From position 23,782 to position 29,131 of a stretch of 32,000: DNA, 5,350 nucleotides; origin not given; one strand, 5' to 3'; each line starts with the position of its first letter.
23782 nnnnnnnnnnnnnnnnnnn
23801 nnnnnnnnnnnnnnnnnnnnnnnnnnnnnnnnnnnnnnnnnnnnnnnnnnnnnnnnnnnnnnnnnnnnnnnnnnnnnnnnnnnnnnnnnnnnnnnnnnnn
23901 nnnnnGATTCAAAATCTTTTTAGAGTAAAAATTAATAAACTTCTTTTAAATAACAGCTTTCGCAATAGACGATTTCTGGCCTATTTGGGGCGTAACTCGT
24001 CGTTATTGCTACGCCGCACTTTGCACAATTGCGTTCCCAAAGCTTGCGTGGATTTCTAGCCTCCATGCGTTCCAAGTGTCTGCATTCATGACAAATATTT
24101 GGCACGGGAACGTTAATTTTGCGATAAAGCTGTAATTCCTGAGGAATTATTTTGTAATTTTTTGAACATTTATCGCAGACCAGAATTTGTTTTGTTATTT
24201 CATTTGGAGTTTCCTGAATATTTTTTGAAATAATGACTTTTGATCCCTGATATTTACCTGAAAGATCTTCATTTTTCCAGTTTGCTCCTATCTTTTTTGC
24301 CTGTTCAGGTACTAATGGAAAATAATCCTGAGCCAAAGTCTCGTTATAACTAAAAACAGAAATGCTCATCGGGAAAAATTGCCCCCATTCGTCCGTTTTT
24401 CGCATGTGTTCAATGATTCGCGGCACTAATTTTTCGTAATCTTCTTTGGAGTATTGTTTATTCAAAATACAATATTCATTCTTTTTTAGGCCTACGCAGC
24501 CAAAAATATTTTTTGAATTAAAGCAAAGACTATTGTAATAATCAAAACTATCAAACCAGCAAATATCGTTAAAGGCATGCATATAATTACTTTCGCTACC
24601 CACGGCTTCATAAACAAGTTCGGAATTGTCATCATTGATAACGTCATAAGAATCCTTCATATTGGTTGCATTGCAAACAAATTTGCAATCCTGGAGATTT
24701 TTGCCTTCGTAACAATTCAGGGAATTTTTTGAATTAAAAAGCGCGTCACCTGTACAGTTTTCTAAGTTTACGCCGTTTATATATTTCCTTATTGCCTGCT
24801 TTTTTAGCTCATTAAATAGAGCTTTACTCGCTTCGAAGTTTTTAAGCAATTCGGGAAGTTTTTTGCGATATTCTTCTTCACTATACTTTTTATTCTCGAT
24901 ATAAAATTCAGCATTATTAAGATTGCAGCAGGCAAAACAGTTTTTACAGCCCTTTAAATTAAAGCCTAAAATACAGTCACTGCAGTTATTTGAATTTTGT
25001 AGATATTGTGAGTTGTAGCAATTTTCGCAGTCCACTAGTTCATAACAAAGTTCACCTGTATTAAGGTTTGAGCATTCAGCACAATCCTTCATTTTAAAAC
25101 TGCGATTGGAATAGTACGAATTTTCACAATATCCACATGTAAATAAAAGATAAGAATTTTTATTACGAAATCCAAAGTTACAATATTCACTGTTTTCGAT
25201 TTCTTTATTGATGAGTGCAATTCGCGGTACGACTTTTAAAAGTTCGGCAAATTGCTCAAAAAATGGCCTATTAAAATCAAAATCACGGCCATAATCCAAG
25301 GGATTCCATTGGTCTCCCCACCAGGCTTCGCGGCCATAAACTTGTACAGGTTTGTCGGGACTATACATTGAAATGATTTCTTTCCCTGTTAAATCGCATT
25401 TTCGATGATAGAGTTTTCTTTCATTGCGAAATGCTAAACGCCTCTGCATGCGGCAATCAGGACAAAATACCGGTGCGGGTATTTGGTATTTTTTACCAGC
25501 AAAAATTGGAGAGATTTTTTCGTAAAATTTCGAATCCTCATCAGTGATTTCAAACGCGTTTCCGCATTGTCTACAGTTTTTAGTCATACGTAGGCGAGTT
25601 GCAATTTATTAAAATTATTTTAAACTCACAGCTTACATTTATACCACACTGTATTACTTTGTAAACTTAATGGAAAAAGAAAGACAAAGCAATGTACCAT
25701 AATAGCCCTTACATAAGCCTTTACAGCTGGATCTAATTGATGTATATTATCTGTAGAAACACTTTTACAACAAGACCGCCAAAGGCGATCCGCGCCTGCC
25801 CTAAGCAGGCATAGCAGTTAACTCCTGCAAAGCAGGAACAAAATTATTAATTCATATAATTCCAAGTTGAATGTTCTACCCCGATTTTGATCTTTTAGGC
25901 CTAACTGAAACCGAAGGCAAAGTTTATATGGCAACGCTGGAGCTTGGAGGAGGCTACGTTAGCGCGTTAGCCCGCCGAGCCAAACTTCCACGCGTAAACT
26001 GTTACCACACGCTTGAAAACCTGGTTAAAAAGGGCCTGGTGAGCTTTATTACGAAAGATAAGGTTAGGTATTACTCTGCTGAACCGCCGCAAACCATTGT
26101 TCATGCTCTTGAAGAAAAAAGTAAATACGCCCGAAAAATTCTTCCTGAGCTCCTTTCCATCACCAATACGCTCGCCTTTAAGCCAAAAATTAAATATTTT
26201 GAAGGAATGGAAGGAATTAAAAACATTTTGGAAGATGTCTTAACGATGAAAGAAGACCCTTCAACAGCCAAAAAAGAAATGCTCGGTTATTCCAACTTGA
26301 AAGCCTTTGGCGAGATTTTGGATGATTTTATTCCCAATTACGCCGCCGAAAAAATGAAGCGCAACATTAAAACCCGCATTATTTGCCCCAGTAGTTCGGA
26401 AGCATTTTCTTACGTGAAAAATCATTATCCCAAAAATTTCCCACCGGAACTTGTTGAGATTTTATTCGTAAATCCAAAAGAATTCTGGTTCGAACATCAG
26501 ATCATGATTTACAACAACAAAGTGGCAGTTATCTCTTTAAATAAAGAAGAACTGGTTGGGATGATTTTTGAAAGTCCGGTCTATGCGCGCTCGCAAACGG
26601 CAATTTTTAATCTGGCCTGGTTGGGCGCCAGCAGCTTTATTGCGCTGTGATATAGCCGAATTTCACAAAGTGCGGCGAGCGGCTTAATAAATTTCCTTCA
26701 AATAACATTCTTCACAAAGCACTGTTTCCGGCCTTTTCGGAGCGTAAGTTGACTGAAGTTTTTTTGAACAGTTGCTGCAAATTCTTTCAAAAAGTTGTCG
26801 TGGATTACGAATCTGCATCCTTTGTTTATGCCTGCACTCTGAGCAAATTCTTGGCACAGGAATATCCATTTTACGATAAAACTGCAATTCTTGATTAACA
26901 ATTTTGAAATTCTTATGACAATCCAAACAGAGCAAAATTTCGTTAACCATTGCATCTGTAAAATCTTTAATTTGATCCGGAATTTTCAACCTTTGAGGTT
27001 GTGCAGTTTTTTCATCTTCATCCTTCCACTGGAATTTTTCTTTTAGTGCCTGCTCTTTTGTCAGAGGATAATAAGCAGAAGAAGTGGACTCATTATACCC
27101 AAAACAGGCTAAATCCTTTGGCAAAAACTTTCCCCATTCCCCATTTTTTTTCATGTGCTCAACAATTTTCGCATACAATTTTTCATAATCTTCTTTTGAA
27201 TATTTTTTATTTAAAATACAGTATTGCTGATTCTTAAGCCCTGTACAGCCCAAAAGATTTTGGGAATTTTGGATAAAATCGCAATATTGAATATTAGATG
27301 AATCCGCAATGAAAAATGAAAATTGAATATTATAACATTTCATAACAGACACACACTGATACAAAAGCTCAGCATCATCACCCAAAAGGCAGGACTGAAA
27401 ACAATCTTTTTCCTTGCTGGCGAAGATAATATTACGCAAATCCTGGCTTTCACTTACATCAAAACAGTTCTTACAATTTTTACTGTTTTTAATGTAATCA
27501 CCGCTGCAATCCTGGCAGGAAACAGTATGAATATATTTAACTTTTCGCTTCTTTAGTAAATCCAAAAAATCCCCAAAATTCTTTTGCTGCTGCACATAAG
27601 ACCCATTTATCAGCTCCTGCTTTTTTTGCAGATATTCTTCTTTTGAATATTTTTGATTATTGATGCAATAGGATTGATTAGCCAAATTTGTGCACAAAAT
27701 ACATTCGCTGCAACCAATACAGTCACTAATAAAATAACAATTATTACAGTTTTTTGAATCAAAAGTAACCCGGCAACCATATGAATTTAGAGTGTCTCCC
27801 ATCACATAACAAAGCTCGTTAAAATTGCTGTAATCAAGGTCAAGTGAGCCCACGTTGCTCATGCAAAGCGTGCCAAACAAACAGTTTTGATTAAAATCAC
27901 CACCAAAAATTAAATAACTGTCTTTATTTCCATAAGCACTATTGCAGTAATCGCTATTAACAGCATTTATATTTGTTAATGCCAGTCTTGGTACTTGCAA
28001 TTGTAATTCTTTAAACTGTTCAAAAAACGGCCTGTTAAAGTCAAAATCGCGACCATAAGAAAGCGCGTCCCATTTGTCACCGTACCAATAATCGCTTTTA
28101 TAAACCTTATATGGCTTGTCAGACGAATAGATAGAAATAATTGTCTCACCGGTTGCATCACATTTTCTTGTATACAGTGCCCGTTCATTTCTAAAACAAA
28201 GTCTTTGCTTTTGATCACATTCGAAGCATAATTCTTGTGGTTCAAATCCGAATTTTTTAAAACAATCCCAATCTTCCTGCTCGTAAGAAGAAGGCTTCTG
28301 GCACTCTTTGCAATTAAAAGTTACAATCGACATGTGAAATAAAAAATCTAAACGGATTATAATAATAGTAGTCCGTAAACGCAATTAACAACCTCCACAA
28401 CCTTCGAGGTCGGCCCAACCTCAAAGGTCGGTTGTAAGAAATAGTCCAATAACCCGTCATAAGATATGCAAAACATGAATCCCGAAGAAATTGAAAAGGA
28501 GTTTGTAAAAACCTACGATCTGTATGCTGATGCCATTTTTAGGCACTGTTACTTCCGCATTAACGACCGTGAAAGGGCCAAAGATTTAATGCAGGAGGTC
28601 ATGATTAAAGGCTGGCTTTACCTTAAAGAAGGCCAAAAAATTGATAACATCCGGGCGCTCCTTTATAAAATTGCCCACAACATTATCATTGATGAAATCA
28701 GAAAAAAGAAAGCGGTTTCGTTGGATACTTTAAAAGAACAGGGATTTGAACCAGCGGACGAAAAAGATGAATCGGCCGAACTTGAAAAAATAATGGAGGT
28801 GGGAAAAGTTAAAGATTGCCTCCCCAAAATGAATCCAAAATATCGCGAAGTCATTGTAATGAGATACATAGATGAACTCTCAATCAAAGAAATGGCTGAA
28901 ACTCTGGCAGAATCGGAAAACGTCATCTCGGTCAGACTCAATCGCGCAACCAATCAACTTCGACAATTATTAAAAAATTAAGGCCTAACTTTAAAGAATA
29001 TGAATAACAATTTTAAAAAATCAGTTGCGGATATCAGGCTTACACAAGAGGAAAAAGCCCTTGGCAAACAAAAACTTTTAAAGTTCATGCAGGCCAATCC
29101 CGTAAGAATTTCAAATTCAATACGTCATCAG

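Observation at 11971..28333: Seven tandem paralogs of an uncharacterised ~550-aa cysteine-rich protein family occupy about half the window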

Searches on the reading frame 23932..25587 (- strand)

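Call 4: search_protein_families(library=pfam, proteins=[window:23932-25587:-], max_evalue=1)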
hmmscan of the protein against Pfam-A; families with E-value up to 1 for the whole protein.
window:23932-25587:- (551 aa): 3 families
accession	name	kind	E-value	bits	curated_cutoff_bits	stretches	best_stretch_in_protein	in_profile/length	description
PF23477.1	zf_Tbcl_2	-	0.00013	22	27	1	514-548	1-35/37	Probable treble clef zinc finger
PF17898.6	GerD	-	0.17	12.3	29.5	1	237-273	56-92/114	Spore germination GerD central core domain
PF07997.16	DUF1694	-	0.54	10.8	25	0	229-277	37-86/117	Protein of unknown function (DUF1694)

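Call 5: search_protein_families(library=ncbifam, proteins=[window:23932-25587:-], max_evalue=1)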
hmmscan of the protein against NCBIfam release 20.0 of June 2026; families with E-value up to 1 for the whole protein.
window:23932-25587:- (551 aa): 1 family
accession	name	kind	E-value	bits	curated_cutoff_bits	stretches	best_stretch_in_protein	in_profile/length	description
TIGR04272.1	cxxc_cxxc_Mbark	domain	0.0014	18.3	36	1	514-548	1-35/37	CxxC-x17-CxxC domain-containing protein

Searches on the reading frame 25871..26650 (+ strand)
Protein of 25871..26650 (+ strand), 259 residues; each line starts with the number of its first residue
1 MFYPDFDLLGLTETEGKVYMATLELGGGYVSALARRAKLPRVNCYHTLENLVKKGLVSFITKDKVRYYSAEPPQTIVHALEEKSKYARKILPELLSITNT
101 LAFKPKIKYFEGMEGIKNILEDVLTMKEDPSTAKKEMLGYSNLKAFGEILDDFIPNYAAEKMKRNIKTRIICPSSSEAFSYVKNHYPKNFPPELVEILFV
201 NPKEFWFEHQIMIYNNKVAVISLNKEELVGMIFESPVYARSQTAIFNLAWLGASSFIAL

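Call 4: search_protein_families(library=pfam, proteins=[window:25871-26650:+], max_evalue=1)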
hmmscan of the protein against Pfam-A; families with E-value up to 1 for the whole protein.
window:25871-26650:+ (259 aa): 4 families
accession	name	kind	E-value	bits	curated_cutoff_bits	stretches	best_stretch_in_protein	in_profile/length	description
PF01978.25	TrmB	-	3.2e-12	46.5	25.6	1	9-71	4-66/68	Sugar-specific transcriptional regulator TrmB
PF12840.13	HTH_20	-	0.0031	17.9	27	1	26-57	17-48/51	Helix-turn-helix domain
PF21248.3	SoFic-like_C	-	0.0071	17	27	0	178-202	5-29/76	Protein adenylyltransferase SoFic-like, C-terminal domain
PF18908.5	DUF5663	-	0.067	14.2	23.7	0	44-69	22-47/84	Protein of unknown function (DUF5663)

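Call 5: search_protein_families(library=ncbifam, proteins=[window:25871-26650:+], max_evalue=1)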
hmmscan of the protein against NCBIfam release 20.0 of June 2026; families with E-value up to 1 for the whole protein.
window:25871-26650:+ (259 aa): 4 families
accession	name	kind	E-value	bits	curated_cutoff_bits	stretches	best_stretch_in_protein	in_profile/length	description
NF047390.1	TransRegTrmBL1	equivalog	6.8e-05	22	650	1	8-82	12-85/341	HTH-type sugar sensing transcriptional regulator TrmBL1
NF047392.1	TransRegTrmBHalo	equivalog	0.0043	16.1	500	1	10-68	17-75/349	HTH-type sugar sensing transcriptional regulator TrmB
NF053606.1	Sta1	subfamily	0.018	15.1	80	1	10-60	17-67/100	Sta1 family transcriptional regulator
NF033788.1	HTH_metalloreg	subfamily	0.059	13.2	55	1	26-74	24-72/77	metalloregulator ArsR/SmtB family transcription factor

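Call 31: search_protein_families(library=padloc, proteins=[window:25871-26650:+], max_evalue=0.1)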
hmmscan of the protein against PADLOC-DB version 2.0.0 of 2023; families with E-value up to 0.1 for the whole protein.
window:25871-26650:+ (259 aa): 4 families
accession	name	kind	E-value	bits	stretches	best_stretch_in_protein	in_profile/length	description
PDLC01438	Csa3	-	3.1e-05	22.2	1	23-109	157-242/305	"CAS-I,CAS-II,CAS-III,CAS-IV,CAS-V,CAS-VI; associated_signaling"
PDLC01858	CARF3--CARF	-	3.8e-05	21.7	1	11-73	142-200/204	-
PDLC01268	CasR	-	0.013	13.5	1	13-67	124-174/179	"CAS-I,CAS-II,CAS-III,CAS-IV,CAS-V,CAS-VI; associated_signaling"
PDLC01044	Csa3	-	0.027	12.3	1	11-65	134-184/194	Type I-A associated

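Call 32: search_protein_families(library=phrogs, proteins=[window:25871-26650:+], max_evalue=0.1)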
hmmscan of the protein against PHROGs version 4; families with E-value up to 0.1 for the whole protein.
window:25871-26650:+ (259 aa): 0 families

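Call 44: search_solved_structures(query=window:25871-26650:+, max_evalue=0.01)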
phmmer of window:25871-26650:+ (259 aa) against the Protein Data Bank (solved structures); distinct sequences matched with E-value up to 0.01: 0.

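Call 49: search_solved_structures(query=A4, max_evalue=0.01)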
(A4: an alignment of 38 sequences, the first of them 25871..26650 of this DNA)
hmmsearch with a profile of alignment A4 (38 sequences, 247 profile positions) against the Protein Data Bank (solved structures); distinct sequences matched with E-value up to 0.01: 17.
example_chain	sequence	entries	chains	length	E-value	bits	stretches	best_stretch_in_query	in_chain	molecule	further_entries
3qph_A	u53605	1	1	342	2.5e-17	66.7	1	2-152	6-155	TrmB, a global transcription regulator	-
1sfx_A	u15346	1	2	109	8.6e-09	38.7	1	3-83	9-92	Conserved hypothetical protein AF2008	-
5bpd_A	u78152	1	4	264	9.1e-09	38.6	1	5-245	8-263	TrmBL2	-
5box_A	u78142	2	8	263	1.3e-08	38.2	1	8-245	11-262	Putative HTH-type transcriptional regulator TrmBL2 | TrmBL2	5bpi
5bqt_A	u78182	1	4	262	1.7e-08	37.8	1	8-244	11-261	Putative HTH-type transcriptional regulator TrmBL2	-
2lvs_A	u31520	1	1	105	3.7e-06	30.1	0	26-64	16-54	Putative uncharacterized protein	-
1ku9_A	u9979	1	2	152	9.6e-06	28.7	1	10-130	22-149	hypothetical protein MJ223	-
9qdr_A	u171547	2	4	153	0.00023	24.2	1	4-72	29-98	MarR family transcriptional regulator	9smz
9fa0_B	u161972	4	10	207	0.00084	22.4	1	9-65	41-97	ScoC | HTH-type transcriptional regulator Hpr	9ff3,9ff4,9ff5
1mkm_A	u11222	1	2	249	0.0021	21.1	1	27-65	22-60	IclR transcriptional regulator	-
3f6v_A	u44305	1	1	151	0.0062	19.5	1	22-73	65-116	Possible transcriptional regulator, ArsR family protein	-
1s3j_A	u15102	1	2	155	0.0066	19.4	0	5-67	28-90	YusO protein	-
5hlh_A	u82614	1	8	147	0.0071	19.3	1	4-68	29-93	MarR family transcriptional regulator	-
5hlg_A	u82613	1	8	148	0.0072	19.3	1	4-68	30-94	MarR family transcriptional regulator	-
5hli_A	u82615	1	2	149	0.0074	19.3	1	4-68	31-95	MarR family transcriptional regulator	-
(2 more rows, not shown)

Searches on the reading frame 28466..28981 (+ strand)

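Call 84: search_protein_families(library=pfam, proteins=[window:28466-28981:+], max_evalue=0.01)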
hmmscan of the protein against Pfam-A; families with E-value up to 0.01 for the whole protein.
window:28466-28981:+ (171 aa): 5 families
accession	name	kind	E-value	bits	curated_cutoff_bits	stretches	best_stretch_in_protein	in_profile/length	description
PF08281.18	Sigma70_r4_2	-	3.3e-11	43.1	25.7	1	115-161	4-50/54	Sigma-70, region 4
PF04542.20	Sigma70_r2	-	1.7e-09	37.7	24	1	17-82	2-69/71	Sigma-70 region 2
PF04545.22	Sigma70_r4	-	5.2e-09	35.9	24.1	1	118-167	1-50/50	Sigma-70, region 4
PF07638.17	Sigma70_ECF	-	0.00096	19.5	21.1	1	60-167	73-181/185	ECF sigma factor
PF07374.17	DUF1492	-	0.0057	17.2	21.5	0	105-165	41-99/100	Protein of unknown function (DUF1492)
